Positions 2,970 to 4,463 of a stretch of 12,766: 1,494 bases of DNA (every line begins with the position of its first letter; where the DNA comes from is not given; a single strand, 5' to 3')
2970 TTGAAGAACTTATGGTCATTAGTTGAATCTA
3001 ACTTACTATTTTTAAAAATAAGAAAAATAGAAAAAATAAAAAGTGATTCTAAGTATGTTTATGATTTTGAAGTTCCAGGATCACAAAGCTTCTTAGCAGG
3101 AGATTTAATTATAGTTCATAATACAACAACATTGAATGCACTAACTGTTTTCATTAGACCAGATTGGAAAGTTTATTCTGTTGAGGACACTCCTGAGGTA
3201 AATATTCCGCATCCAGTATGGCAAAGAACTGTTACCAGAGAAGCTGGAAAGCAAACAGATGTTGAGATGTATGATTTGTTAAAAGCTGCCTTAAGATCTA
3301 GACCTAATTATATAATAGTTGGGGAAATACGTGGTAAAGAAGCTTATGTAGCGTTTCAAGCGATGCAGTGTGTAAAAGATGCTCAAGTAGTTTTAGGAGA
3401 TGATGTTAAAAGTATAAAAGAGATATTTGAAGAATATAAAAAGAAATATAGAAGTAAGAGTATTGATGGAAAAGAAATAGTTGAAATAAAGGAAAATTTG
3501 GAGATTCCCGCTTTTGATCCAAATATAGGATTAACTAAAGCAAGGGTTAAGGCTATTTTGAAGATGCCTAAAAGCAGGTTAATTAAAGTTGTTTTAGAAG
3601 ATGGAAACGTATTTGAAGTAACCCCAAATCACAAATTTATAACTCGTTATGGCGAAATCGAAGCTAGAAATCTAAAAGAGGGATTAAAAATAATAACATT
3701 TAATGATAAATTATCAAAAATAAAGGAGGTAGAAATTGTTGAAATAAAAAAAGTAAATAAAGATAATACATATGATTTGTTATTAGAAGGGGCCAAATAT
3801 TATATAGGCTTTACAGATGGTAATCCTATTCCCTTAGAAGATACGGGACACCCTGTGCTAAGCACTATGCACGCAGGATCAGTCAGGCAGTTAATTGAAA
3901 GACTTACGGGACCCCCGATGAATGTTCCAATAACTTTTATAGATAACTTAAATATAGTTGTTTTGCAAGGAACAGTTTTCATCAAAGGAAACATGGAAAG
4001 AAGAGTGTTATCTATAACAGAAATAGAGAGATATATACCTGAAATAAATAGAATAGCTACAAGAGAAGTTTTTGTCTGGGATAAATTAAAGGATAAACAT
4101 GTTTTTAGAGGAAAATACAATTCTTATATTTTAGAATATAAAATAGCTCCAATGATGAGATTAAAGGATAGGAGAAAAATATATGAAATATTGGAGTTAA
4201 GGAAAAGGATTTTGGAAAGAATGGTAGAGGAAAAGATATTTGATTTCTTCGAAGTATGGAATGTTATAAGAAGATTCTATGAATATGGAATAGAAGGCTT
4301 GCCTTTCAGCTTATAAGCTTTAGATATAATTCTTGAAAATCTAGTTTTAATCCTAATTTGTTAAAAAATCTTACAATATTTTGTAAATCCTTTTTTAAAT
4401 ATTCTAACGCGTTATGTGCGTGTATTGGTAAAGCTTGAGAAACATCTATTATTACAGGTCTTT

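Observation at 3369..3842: Intein 2 lacks the canonical C-terminal His-Asn: block G reads ............ followed by Thr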

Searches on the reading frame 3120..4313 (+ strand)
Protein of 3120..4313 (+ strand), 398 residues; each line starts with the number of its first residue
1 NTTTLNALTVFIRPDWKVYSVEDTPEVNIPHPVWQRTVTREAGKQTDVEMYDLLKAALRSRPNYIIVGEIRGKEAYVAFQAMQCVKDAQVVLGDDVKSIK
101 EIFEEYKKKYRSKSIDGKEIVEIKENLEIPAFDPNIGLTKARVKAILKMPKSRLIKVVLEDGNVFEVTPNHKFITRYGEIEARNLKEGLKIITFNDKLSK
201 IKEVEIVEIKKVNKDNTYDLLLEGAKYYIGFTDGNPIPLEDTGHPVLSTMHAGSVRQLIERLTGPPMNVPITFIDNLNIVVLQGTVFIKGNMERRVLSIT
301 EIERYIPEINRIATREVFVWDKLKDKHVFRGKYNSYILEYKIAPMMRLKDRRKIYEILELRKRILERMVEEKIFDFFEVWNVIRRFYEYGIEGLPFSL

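Call 7: find_homologous_proteins(query=window:3120-4313:+, max_evalue=0.001)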
Query window:3120-4313:+ (398 aa): 1670 proteins with E <= 0.001 among 8000 candidates; the best 120 are listed.
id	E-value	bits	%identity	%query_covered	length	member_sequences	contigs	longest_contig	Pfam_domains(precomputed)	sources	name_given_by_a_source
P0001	1.8e-119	418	78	39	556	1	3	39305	PF00437.27,PF27713.1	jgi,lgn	-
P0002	1.8e-119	418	78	39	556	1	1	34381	PF00437.27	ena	-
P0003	4.8e-118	413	75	39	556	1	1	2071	PF00437.27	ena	-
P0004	4.7e-116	406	77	39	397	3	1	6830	PF00437.27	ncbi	ncbi:MAG: type II/IV secretion system ATPase subunit, partial [Candidatus Aenigmatarchaeota archaeon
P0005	4.8e-116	406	73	40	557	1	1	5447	PF00437.27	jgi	-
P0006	7.2e-116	406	72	40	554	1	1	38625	PF00437.27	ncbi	-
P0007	1.1e-115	405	77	39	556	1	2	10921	PF00437.27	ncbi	ncbi:MAG: type II/IV secretion system ATPase subunit [Nanopusillaceae archaeon]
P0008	1.2e-115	405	77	39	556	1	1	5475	PF00437.27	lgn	-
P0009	1.2e-115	405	77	39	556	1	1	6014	PF00437.27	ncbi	ncbi:MAG: type II/IV secretion system ATPase subunit [Candidatus Aenigmatarchaeota archaeon]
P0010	2.6e-115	404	76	39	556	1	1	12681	PF00437.27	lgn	-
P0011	2.9e-115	404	76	39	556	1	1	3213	PF00437.27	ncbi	ncbi:MAG: type II/IV secretion system ATPase subunit [Nanopusillaceae archaeon]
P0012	1.8e-114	401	73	39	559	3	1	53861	PF00437.27,PF27713.1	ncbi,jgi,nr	ncbi:hypothetical protein BA065_02370 [Nanoarchaeota archaeon NZ13-N]|nr:MAG: hypothetical protein B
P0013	5.0e-114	400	73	39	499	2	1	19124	PF00437.27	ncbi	ncbi:MAG: type II/IV secretion system ATPase subunit [Nanopusillaceae archaeon]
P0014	5.2e-114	400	75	40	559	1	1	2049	PF00437.27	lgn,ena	-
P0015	2.0e-112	394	69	39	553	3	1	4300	PF00437.27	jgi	-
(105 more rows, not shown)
